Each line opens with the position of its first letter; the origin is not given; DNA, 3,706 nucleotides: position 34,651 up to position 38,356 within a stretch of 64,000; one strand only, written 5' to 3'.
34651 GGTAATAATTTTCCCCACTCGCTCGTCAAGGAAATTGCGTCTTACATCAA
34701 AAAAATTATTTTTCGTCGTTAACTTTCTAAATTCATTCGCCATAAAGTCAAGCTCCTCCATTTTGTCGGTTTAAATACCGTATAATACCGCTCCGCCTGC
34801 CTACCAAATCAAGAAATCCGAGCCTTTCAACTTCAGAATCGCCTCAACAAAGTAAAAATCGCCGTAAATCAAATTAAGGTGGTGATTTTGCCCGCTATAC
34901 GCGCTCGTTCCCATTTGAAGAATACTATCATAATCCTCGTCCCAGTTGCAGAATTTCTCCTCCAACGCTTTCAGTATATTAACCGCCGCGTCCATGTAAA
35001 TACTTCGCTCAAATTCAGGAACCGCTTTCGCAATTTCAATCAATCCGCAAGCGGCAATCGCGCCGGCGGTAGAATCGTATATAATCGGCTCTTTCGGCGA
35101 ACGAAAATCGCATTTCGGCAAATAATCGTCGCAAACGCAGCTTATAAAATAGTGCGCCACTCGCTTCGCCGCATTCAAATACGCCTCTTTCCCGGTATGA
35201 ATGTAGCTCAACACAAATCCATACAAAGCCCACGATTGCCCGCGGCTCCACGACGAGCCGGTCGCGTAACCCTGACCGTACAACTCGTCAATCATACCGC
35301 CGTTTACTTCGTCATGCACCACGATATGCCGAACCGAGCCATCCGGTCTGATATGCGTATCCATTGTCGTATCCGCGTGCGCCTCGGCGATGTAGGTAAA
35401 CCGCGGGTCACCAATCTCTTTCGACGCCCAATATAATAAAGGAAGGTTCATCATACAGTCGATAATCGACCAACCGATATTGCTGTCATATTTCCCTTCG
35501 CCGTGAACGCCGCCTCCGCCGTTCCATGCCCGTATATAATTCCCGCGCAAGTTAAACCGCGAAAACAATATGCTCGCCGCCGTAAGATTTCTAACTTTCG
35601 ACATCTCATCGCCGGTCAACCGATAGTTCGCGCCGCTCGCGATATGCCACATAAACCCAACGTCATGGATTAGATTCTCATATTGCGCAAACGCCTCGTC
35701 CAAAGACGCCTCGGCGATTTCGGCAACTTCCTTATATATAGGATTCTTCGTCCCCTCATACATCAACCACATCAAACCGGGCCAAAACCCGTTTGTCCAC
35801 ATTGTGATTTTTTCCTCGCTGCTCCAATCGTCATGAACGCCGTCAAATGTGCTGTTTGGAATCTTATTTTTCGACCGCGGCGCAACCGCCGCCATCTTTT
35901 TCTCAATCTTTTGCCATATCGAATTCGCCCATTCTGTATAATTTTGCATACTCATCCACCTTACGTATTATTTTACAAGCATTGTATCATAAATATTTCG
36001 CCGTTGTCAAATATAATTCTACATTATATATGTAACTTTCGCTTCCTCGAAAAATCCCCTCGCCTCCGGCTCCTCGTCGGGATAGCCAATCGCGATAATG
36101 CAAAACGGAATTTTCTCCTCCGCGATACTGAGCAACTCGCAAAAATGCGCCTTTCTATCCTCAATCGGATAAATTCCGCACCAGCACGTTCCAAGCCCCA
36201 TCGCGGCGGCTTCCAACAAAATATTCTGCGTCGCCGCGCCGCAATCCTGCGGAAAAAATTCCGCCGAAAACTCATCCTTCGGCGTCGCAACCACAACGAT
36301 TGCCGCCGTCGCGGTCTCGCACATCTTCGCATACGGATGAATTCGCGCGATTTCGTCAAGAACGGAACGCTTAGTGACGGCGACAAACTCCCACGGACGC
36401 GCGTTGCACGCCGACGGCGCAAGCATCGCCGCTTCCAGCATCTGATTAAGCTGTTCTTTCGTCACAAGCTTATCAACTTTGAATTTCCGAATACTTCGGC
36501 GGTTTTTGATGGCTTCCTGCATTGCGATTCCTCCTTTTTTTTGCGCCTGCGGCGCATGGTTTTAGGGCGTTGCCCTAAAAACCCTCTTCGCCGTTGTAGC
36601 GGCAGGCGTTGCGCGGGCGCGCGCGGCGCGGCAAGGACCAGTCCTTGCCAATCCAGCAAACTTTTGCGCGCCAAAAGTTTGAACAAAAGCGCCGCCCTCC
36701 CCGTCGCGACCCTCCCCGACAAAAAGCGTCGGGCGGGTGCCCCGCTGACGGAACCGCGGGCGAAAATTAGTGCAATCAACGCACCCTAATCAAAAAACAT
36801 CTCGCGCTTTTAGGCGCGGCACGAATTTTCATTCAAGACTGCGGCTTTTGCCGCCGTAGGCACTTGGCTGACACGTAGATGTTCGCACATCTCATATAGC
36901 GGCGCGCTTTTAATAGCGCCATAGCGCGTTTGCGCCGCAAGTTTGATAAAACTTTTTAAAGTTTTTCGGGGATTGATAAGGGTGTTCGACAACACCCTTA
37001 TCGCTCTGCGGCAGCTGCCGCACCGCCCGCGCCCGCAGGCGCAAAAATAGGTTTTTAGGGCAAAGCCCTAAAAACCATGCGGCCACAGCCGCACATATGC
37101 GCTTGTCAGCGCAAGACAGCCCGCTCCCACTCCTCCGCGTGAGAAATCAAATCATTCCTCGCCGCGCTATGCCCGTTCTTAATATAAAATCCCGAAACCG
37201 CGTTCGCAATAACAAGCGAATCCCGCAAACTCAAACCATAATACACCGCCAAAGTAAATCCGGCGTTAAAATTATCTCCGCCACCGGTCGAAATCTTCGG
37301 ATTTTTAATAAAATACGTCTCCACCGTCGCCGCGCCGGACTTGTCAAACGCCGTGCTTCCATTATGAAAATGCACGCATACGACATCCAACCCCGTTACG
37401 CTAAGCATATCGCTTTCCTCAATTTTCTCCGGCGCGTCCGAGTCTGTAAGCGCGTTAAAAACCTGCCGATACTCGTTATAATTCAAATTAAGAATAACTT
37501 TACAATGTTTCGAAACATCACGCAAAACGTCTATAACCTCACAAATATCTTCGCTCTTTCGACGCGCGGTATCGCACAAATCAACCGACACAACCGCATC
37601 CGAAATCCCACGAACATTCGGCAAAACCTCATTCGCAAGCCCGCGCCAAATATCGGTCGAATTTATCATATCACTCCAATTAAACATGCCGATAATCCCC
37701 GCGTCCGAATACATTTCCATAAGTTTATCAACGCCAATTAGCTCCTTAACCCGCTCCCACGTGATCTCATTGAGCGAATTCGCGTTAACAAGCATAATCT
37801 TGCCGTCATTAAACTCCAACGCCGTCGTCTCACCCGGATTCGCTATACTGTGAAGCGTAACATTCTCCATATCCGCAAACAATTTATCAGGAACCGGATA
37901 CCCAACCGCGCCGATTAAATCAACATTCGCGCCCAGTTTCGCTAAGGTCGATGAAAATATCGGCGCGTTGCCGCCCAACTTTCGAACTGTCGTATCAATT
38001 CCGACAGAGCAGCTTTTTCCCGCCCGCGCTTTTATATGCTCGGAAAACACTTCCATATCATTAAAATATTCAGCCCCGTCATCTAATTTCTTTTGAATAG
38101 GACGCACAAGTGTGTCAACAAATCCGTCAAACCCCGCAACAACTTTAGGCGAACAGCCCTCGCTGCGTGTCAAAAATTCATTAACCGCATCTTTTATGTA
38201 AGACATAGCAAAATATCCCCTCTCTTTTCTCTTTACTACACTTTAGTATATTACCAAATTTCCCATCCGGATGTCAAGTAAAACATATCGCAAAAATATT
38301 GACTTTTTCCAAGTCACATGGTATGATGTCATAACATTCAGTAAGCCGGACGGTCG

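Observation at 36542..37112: R1: a dispersed family of GC-rich hairpin arrays (four loci, ~1.8 kb of intergenic DNA)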

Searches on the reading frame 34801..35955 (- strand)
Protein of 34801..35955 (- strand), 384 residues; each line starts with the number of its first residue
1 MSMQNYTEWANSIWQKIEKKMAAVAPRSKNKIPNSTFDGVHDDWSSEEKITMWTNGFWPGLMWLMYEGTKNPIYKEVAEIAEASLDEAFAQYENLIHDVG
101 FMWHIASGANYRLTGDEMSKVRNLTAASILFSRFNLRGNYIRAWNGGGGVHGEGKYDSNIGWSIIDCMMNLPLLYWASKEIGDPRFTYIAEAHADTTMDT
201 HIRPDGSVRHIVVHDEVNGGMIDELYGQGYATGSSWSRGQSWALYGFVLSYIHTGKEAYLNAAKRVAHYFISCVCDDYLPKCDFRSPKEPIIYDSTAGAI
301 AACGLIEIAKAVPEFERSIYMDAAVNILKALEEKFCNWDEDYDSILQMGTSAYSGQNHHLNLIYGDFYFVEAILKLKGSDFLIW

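Call 10: search_protein_families(library=pfam, proteins=[window:34801-35955:-])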
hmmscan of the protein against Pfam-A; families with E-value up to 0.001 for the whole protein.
window:34801-35955:- (384 aa): 1 family
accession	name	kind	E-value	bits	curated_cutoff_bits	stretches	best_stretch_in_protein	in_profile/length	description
PF07470.19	Glyco_hydro_88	-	1.5e-06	27.9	26.6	1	35-250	12-213/352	Glycosyl Hydrolase Family 88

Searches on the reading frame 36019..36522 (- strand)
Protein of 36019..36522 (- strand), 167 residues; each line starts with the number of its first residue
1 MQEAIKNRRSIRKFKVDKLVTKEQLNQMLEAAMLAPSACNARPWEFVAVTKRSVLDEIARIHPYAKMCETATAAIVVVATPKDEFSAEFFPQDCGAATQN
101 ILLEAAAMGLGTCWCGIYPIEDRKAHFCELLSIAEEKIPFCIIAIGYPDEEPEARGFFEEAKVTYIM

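Call 10: search_protein_families(library=pfam, proteins=[window:36019-36522:-])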
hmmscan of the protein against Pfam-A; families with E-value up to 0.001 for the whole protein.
window:36019-36522:- (167 aa): 2 families
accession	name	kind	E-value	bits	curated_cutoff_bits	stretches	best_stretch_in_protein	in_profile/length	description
PF00881.29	Nitroreductase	-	1e-33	117.3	23.5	2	5-59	1-54/167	Nitroreductase family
PF14512.11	TM1586_NiRdase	-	1.2e-17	64.7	27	2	20-55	155-190/215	Putative TM nitroreductase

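Call 93: find_encoding_contigs(protein=window:36019-36522:-, flank=3000, max_places=8)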
Protein window:36019-36522:- (167 aa): 1 contig read that carries it; 1 place shown.
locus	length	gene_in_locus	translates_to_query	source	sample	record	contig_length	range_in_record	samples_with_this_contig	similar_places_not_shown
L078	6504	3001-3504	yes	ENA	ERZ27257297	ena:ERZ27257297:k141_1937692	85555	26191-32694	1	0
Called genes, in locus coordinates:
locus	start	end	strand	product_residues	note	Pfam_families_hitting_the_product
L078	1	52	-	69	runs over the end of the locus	PF00584:SecE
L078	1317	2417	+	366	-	PF25270:Khk, PF00294:PfkB (faint)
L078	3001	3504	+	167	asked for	PF00881:Nitroreductase, PF14512:TM1586_NiRdase (weak), PF00881:Nitroreductase, PF14512:TM1586_NiRdase (weak)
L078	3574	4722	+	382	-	PF07470:Glyco_hydro_88 (weak)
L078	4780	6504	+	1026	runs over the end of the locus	PF01074:Glyco_hydro_38N, PF09261:Alpha-mann_mid, PF07748:Glyco_hydro_38C, PF17677:Glyco_hydro38C2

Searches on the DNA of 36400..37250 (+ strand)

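Call 14: search_rna_families(source=window, start=36400, end=37250, threshold=evalue, max_evalue=5)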
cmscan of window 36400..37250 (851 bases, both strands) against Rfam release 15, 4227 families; matches with E-value up to 5: 2.
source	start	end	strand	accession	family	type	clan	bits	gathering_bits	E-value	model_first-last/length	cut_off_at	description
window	36792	36857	-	RF01394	isrK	Gene; sRNA;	-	18.3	50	0.2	1-77/77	no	isrK Hfq binding RNA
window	37071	37117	-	RF01390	isrG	Gene; sRNA;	-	10.5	100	2.5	1-279/279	no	isrG Hfq binding RNA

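Call 63: search_dna_similar(query=window:36523-37129:+, collection=plasmids, mode=distant, max_rows=10)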
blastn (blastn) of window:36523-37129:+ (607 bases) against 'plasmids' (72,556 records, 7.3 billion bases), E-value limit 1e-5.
No match.

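Call 64: search_dna_similar(query=window:36523-37129:+, collection=phages, mode=distant, max_rows=10)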
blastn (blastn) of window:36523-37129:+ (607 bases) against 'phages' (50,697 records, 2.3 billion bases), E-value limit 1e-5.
No match.

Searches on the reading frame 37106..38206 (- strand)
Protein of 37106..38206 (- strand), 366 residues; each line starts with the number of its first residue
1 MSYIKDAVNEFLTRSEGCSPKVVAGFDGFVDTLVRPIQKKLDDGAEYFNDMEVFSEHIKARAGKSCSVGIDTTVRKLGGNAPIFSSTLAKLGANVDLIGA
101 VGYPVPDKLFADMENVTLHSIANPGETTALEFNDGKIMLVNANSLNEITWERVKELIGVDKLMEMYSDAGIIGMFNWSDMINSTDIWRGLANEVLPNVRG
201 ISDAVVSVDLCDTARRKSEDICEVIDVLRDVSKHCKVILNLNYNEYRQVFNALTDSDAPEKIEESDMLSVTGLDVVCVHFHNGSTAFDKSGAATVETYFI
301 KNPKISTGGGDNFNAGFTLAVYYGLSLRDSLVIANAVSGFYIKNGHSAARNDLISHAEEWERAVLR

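Call 10: search_protein_families(library=pfam, proteins=[window:37106-38206:-])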
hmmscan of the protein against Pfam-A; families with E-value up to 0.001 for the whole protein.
window:37106-38206:- (366 aa): 2 families
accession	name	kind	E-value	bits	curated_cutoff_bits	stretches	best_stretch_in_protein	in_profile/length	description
PF25270.1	Khk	-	2.9e-52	178.5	35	1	19-357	22-362/365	Prokaryotic ketohexokinase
PF00294.29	PfkB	-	4.4e-08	33.2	25.8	1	281-344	229-292/302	pfkB family carbohydrate kinase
